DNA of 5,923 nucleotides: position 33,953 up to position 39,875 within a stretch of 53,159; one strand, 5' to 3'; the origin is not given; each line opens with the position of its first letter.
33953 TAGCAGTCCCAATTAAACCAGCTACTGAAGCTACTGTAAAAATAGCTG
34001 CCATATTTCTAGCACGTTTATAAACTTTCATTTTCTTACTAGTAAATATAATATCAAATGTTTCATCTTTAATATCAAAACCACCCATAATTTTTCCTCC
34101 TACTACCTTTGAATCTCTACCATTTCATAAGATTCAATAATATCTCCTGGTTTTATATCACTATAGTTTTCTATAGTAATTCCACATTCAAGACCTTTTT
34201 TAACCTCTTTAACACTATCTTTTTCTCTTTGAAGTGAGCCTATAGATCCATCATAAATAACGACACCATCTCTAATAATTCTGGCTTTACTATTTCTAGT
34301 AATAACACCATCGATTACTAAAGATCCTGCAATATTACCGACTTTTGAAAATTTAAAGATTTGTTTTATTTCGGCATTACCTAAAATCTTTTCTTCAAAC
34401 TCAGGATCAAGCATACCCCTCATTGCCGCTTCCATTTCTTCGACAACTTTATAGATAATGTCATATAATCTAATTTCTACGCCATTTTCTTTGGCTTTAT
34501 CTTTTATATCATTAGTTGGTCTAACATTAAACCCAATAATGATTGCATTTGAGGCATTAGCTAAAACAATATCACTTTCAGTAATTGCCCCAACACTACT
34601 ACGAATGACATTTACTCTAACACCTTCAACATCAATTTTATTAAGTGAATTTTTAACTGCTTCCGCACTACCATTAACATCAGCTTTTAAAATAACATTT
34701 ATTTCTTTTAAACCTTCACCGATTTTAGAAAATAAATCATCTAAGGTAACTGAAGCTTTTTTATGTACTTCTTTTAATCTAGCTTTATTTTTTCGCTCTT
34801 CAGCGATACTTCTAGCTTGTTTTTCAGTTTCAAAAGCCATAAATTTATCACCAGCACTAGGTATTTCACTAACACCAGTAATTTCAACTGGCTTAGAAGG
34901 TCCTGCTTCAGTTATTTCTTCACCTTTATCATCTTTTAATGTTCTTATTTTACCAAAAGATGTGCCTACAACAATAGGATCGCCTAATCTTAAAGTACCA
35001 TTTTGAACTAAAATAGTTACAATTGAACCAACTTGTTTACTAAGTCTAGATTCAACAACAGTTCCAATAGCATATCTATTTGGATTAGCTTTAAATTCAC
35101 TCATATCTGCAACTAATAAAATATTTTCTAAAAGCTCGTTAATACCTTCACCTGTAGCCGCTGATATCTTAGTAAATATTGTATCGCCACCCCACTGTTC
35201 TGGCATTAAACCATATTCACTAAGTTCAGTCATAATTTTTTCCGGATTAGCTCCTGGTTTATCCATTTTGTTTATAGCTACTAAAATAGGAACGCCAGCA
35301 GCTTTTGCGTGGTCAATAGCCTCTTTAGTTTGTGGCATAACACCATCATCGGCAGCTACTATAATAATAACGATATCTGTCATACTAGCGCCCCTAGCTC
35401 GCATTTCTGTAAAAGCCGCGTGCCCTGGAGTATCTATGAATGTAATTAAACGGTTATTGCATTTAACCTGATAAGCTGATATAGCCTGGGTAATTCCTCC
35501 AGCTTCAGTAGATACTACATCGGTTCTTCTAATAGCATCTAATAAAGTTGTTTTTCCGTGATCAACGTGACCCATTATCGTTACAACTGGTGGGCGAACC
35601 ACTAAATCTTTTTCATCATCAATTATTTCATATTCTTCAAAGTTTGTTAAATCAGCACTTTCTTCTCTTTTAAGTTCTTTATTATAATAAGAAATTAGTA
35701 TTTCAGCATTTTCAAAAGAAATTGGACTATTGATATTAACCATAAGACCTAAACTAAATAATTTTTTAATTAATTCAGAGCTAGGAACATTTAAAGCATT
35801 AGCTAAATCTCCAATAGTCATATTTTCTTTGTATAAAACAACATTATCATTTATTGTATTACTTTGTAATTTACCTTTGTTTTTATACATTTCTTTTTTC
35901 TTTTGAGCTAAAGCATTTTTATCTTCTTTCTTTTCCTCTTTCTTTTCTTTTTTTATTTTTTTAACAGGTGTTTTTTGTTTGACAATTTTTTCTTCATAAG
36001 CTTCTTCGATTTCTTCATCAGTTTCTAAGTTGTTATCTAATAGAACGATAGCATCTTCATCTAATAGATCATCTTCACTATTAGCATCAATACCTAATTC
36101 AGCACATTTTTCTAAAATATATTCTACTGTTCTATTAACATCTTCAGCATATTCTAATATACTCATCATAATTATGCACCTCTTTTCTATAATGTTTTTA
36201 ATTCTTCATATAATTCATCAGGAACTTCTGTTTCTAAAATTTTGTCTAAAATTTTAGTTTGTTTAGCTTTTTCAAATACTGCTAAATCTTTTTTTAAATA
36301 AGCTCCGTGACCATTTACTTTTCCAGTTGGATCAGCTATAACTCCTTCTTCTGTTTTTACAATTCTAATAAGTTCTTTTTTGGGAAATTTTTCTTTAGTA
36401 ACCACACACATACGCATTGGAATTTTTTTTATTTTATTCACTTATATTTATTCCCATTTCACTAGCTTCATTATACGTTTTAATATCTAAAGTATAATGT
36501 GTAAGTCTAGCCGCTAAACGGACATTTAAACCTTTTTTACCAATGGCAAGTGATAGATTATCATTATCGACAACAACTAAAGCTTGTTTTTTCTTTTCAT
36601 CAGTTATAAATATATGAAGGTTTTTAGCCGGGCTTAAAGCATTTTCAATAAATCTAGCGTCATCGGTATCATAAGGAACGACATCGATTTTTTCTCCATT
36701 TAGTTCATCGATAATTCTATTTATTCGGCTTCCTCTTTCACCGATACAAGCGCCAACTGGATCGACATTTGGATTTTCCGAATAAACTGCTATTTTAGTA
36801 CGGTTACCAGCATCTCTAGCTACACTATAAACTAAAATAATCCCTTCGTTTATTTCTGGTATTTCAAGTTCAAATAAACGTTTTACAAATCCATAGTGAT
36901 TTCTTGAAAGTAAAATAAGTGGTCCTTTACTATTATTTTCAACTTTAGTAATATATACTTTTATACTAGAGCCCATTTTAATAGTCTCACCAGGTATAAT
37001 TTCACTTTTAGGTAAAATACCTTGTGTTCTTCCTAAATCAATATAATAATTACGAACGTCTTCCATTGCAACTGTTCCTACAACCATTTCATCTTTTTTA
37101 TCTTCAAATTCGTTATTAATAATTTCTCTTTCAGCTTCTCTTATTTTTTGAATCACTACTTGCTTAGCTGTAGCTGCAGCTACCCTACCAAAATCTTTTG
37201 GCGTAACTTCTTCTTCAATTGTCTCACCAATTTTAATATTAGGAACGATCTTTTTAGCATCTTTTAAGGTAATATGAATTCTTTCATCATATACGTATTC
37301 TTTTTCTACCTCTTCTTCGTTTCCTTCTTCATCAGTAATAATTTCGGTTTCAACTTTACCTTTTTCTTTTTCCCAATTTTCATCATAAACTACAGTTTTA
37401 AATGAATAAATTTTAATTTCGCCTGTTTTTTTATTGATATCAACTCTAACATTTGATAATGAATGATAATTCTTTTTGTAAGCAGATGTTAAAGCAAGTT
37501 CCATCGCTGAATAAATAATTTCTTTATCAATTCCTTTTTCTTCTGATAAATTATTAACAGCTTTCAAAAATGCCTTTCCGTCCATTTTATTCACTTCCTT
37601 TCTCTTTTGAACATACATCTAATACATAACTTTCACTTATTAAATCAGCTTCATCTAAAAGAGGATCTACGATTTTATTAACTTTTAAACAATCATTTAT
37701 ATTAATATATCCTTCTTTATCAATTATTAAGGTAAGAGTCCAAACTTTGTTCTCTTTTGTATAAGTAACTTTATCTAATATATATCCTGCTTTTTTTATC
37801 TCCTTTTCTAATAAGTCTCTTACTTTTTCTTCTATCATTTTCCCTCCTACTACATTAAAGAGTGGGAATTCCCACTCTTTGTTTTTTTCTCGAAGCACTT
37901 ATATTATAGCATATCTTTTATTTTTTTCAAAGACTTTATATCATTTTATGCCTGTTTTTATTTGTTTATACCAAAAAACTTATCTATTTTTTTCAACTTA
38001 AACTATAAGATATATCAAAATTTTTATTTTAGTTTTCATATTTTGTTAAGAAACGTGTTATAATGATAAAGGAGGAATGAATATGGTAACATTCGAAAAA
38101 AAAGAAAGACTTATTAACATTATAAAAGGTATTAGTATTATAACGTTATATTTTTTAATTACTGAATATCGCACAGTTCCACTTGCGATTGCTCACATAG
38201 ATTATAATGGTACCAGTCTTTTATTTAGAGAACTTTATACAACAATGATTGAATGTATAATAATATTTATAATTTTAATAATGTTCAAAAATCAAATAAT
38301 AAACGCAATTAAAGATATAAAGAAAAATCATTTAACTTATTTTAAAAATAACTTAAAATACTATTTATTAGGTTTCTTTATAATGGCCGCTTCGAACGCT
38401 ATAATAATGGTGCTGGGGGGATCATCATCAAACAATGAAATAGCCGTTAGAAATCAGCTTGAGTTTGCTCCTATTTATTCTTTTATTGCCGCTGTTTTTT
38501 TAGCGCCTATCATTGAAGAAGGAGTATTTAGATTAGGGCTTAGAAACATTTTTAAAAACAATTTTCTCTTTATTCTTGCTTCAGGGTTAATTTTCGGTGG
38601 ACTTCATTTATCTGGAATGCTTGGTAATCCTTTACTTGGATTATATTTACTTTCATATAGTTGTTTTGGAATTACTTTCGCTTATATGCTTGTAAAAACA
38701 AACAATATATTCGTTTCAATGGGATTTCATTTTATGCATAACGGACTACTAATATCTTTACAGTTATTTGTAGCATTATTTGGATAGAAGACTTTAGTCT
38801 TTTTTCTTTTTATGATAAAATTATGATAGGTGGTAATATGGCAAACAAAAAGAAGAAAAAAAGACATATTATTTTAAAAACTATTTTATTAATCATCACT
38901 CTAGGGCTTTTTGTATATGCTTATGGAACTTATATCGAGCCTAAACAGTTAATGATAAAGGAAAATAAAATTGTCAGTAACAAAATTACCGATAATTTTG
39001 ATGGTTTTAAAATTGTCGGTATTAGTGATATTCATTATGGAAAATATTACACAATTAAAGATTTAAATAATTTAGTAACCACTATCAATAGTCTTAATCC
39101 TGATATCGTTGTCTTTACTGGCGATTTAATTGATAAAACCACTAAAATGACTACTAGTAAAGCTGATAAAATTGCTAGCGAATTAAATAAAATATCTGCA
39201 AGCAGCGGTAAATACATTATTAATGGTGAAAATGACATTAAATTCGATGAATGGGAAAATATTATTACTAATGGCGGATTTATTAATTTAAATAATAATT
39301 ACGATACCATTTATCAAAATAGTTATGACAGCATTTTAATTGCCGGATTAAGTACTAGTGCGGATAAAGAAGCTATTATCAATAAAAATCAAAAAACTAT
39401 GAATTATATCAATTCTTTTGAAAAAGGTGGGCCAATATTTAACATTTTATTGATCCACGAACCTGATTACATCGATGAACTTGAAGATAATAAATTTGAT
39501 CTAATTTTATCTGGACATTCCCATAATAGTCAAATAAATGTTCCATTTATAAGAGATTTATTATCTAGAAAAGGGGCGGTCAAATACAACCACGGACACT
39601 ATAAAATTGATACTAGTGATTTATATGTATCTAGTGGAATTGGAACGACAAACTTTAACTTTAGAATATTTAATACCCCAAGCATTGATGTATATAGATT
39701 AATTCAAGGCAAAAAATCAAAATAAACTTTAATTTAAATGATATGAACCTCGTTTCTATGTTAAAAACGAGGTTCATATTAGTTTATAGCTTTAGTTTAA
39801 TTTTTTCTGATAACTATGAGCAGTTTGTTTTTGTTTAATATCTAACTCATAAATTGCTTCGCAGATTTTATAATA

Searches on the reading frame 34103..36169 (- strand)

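Call 59: search_protein_families(library=pfam, proteins=[window:34103-36169:-], max_evalue=0.0001)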
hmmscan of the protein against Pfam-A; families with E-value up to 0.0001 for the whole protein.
window:34103-36169:- (688 aa): 7 families
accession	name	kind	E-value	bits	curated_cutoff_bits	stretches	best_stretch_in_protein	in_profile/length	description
PF11987.13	IF-2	-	8.9e-41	138.9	27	1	467-580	3-117/117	Translation-initiation factor 2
PF00009.33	GTP_EFTU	-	1.2e-39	136.3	26.5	1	196-351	6-183/188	Elongation factor Tu GTP binding domain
PF22042.2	EF-G_D2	-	1.1e-24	86.8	27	1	368-445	3-83/84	Elongation factor G domain 2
PF04760.21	IF2_N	-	1.1e-20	73.6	25.3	1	115-165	2-53/53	Translation initiation factor IF-2, N-terminal region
PF01926.29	MMR_HSR1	-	1.9e-11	44.5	21.9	1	196-301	2-113/113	50S ribosome-binding GTPase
PF03144.31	GTP_EFTU_D2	-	1.5e-07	32.2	30.3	1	611-678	1-72/73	Elongation factor Tu domain 2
PF00025.27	Arf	-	2.3e-07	30.9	22.3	1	198-350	19-170/174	ADP-ribosylation factor family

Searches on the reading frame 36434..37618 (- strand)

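Call 59: search_protein_families(library=pfam, proteins=[window:36434-37618:-], max_evalue=0.0001)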
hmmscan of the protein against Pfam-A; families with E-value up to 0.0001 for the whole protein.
window:36434-37618:- (394 aa): 3 families
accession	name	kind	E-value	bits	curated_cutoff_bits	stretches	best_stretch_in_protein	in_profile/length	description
PF08529.16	NusA_N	-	2.7e-37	128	23.8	1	17-165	2-119/119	NusA N-terminal domain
PF13184.12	KH_5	-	1.4e-28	99.2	27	1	270-337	1-68/69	NusA-like KH domain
PF00575.29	S1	-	1.4e-05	25.8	22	1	173-231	2-67/74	S1 RNA binding domain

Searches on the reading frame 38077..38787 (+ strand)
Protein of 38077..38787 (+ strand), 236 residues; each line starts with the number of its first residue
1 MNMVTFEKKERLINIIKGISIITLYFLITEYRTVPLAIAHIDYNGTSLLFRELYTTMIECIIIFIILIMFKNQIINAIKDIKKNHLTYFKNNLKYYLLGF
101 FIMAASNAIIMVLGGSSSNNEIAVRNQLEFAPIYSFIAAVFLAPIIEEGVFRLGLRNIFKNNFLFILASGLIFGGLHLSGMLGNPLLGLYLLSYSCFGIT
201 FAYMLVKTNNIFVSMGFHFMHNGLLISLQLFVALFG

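Call 59: search_protein_families(library=pfam, proteins=[window:38077-38787:+], max_evalue=0.0001)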
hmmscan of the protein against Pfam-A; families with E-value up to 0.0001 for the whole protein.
window:38077-38787:+ (236 aa): 1 family
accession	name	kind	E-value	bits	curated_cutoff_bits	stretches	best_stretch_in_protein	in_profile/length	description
PF02517.21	Rce1-like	-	2.8e-14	53.6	22.4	1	132-223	4-92/93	Type II CAAX prenyl endopeptidase Rce1-like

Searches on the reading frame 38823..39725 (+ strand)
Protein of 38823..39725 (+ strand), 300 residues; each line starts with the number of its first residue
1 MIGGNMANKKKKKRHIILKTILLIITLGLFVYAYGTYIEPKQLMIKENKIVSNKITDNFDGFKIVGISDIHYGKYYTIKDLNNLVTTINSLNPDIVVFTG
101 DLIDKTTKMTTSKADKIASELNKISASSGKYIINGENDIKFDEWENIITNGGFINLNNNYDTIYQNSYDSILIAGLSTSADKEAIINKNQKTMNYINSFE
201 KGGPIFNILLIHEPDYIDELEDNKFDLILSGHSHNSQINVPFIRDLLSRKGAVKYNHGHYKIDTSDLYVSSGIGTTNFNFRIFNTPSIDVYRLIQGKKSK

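Call 59: search_protein_families(library=pfam, proteins=[window:38823-39725:+], max_evalue=0.0001)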
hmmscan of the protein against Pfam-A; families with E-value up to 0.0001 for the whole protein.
window:38823-39725:+ (300 aa): 2 families
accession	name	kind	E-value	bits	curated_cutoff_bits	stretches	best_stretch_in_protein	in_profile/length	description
PF00149.33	Metallophos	-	7.3e-13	49.8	21.5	1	62-235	1-190/191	Calcineurin-like phosphoesterase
PF12850.12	Metallophos_2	-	5.5e-05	23.6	27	0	63-238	2-121/154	Calcineurin-like phosphoesterase superfamily domain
